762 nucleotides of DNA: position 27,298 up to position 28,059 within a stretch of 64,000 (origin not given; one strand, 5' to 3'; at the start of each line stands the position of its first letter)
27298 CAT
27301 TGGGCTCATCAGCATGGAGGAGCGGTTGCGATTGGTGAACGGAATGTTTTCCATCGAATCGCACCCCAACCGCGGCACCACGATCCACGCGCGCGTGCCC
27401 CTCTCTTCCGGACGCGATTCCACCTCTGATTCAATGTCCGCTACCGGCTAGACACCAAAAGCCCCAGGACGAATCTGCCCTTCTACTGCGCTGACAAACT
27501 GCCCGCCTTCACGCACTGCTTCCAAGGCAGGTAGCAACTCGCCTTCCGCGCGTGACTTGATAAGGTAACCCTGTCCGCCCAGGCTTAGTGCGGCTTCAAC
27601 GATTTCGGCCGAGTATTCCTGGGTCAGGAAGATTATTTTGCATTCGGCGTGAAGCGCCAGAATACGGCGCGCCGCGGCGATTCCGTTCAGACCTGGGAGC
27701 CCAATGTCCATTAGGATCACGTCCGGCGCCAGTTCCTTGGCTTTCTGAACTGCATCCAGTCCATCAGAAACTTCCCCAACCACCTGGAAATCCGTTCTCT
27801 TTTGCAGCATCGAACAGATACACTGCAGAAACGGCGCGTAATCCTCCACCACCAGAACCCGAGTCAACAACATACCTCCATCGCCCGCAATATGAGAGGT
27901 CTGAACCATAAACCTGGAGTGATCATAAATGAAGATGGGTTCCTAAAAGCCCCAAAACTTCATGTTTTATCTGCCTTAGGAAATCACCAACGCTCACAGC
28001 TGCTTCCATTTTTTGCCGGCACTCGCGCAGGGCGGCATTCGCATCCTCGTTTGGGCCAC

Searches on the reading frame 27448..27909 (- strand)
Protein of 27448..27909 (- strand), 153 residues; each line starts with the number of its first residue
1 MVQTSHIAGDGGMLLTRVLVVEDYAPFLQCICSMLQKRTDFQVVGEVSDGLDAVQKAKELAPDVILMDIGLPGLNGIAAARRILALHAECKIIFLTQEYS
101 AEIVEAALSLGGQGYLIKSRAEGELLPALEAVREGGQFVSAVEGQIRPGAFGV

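Call 69: search_protein_families(library=pfam, proteins=[window:27448-27909:-], max_evalue=0.0001)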
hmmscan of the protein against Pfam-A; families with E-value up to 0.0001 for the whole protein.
window:27448-27909:- (153 aa): 1 family
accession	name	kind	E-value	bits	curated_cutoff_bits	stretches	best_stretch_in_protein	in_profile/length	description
PF00072.30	Response_reg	-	1.3e-22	80.5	30.2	1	18-129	1-110/111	Response regulator receiver domain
